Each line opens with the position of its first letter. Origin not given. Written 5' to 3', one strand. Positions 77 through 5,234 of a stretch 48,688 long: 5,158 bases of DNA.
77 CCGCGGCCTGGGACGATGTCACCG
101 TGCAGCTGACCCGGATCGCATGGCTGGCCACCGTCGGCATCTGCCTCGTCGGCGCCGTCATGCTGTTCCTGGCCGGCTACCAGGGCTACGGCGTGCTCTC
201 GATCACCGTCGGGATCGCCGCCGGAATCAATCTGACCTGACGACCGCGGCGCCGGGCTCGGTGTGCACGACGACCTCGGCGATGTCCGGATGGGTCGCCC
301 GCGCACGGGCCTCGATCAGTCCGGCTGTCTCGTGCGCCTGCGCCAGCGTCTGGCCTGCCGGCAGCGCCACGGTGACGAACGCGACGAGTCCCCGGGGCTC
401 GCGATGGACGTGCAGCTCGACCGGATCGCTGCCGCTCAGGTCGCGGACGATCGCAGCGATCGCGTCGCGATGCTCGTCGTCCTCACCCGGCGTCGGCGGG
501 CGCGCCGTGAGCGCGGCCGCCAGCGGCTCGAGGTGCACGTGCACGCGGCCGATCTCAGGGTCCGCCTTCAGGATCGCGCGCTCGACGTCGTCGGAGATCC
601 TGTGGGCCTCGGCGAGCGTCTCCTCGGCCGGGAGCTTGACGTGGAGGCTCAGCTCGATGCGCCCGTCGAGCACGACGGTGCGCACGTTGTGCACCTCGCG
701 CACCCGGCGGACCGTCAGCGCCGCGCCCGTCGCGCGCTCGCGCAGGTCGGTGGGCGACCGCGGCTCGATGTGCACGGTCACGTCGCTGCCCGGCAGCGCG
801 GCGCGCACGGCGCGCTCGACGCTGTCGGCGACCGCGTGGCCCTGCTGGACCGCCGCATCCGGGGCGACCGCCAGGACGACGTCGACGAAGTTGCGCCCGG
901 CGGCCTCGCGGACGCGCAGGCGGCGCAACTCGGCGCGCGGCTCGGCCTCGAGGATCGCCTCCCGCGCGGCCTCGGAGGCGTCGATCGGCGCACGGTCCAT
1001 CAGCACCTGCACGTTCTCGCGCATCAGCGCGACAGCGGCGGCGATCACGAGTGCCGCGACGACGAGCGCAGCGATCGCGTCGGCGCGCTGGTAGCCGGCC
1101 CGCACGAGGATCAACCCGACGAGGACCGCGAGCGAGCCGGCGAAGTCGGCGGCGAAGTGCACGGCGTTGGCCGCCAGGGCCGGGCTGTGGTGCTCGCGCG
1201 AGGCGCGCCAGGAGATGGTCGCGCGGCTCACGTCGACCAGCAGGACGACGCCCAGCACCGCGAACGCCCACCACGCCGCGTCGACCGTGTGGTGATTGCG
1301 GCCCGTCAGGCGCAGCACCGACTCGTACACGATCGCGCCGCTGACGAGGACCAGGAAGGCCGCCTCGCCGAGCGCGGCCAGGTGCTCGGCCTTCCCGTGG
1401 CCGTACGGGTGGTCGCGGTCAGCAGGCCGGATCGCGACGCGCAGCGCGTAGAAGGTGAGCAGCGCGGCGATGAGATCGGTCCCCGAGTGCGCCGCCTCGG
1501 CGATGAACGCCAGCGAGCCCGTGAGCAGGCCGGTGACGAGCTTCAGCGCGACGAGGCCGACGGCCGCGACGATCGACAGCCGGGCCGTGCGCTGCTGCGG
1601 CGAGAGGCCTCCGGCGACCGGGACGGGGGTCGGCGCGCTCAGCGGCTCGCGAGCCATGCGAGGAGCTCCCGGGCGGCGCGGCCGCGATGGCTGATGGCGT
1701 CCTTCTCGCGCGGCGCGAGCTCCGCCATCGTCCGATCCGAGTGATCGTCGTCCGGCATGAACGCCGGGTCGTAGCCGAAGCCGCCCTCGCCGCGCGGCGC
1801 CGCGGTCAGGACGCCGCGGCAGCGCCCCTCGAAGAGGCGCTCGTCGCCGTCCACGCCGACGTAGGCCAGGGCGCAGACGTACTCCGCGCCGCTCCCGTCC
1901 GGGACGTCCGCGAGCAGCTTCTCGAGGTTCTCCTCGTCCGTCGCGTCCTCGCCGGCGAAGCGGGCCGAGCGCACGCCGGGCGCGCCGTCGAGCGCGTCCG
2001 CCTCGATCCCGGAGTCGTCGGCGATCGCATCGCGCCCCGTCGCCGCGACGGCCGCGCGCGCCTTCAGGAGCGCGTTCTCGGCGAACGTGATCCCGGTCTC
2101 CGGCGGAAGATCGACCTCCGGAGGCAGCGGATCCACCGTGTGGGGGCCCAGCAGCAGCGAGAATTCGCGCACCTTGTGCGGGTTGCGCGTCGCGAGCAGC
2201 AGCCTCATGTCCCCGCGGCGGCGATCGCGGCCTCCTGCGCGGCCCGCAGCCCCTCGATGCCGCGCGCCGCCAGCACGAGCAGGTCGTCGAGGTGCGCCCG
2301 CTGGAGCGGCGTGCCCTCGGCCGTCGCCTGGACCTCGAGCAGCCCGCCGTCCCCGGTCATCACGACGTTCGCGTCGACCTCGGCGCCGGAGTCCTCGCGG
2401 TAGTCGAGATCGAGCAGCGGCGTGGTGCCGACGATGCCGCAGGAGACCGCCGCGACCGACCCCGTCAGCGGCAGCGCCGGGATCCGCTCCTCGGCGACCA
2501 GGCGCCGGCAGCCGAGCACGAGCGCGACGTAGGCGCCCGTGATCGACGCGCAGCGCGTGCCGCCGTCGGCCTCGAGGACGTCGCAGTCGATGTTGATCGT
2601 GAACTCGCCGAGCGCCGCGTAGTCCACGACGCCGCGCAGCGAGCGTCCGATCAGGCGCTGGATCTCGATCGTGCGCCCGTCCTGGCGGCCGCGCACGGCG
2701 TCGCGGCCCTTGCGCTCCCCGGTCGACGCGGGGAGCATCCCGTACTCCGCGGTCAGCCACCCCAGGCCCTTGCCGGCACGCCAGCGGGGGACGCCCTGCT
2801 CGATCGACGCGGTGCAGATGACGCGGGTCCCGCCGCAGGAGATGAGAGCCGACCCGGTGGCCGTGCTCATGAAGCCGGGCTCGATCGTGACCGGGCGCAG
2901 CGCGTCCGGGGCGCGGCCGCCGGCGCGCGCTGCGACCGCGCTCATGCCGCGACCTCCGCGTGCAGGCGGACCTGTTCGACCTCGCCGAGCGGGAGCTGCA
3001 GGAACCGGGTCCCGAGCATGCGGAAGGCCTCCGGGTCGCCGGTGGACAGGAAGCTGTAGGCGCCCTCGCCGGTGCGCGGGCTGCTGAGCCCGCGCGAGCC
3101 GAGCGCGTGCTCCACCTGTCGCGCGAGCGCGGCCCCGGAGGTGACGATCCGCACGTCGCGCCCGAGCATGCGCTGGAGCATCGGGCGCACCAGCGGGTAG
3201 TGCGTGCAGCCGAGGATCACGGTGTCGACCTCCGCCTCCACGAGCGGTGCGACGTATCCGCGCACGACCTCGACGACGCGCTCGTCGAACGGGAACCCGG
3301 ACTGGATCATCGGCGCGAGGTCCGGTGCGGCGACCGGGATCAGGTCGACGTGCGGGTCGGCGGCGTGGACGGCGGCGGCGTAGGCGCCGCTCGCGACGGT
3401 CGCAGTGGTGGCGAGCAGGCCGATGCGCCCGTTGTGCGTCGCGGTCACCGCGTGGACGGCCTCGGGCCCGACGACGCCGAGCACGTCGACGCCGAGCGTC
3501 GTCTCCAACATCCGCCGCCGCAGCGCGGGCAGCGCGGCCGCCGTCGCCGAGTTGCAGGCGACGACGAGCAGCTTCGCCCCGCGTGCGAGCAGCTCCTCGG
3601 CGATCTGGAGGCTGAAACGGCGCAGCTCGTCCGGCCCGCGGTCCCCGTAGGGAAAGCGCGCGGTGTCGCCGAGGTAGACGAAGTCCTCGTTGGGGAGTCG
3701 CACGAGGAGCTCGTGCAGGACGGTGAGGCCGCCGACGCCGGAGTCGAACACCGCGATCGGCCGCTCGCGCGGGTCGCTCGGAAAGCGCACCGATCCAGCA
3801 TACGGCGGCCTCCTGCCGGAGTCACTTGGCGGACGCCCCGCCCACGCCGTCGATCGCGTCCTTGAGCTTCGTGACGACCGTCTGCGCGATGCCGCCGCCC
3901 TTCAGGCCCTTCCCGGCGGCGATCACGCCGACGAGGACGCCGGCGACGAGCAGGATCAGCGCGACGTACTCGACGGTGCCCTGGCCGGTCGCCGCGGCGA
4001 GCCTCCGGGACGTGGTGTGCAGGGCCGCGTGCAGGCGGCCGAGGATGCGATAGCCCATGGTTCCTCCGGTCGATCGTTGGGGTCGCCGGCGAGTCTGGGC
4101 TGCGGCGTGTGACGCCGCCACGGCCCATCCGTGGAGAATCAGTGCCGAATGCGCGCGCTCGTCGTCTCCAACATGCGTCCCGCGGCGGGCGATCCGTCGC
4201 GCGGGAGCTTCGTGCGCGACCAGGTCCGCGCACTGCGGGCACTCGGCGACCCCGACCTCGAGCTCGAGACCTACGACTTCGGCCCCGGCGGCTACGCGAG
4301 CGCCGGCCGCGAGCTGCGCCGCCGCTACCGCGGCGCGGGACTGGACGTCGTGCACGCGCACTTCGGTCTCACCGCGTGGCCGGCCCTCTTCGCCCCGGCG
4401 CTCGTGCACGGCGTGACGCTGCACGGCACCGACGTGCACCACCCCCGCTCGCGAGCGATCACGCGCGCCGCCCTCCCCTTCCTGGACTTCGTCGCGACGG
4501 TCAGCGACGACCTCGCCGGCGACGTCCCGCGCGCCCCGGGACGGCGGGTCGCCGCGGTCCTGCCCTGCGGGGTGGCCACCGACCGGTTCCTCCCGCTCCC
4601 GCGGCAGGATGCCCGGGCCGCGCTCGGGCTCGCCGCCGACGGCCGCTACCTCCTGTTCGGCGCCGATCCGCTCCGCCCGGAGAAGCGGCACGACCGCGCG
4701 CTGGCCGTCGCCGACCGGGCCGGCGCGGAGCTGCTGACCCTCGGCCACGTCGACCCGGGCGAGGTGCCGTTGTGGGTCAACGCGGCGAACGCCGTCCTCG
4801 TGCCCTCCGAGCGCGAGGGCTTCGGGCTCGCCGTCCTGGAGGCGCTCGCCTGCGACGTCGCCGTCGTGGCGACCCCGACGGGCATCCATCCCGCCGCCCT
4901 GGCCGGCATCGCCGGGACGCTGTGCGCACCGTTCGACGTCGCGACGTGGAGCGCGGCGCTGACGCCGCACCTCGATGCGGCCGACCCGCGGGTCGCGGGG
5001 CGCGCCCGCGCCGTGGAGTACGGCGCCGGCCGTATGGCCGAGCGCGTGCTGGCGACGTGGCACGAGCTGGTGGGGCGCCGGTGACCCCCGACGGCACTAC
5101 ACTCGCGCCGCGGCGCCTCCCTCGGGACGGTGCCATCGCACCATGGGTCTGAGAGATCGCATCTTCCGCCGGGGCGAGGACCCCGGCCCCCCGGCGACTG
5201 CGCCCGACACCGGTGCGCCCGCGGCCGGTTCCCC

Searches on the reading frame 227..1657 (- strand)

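Call 96: search_protein_families(library=pfam, proteins=[window:227-1657:-], max_evalue=0.00001)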
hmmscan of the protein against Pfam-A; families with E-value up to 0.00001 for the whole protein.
window:227-1657:- (476 aa): 3 families
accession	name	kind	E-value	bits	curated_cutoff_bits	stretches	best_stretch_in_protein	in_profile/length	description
PF01545.26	Cation_efflux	-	6.9e-47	160.2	26.6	1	26-220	2-198/198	Cation efflux family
PF16916.11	ZT_dimer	-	4.9e-37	126.2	26.7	3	230-299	8-77/78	Dimerisation domain of Zinc Transporter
PF09580.15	Spore_YhcN_YlaJ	-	5.6e-07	30.2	26.3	0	303-374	53-120/158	Sporulation lipoprotein YhcN/YlaJ (Spore_YhcN_YlaJ)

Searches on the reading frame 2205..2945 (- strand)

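Call 96: search_protein_families(library=pfam, proteins=[window:2205-2945:-], max_evalue=0.00001)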
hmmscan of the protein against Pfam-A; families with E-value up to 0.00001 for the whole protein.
window:2205-2945:- (246 aa): 2 families
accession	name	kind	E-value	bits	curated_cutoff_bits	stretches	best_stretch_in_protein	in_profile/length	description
PF01138.27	RNase_PH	-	4.6e-29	101.9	25.5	1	16-143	2-125/130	3' exoribonuclease family, domain 1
PF03725.20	RNase_PH_C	-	3.9e-10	40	20.8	1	163-228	2-66/67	3' exoribonuclease family, domain 2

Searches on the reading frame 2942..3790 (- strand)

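Call 96: search_protein_families(library=pfam, proteins=[window:2942-3790:-], max_evalue=0.00001)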
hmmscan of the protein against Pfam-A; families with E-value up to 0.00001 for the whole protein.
window:2942-3790:- (282 aa): 1 family
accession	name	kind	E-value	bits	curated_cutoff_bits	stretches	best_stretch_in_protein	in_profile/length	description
PF01177.27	Asp_Glu_race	-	2.7e-20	73.5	31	1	38-225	31-210/211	Asp/Glu/Hydantoin racemase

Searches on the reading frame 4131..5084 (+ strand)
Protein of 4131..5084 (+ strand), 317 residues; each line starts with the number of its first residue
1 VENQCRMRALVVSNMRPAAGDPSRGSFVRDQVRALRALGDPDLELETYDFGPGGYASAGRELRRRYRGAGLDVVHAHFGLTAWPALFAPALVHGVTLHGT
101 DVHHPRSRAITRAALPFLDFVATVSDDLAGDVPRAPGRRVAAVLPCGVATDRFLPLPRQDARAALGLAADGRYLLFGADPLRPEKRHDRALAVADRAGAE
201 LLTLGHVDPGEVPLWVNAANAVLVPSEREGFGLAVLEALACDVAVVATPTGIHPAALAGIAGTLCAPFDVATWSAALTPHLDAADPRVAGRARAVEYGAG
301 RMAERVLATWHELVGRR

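Call 96: search_protein_families(library=pfam, proteins=[window:4131-5084:+], max_evalue=0.00001)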
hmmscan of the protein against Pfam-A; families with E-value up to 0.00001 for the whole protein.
window:4131-5084:+ (317 aa): 4 families
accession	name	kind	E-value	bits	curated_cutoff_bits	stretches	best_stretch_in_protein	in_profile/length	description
PF13692.12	Glyco_trans_1_4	-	3.6e-14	53.7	27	1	172-278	35-137/142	Glycosyl transferases group 1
PF00534.26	Glycos_transf_1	-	1e-12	48.4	26.4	1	197-278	71-153/172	Glycosyl transferases group 1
PF13439.12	Glyco_transf_4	-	1.1e-08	35.7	28.5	1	54-152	56-170/170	Glycosyltransferase Family 4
PF20706.3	GT4-conflict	-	6.2e-06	25.9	26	1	174-247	236-310/385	Family 4 Glycosyltransferase in conflict systems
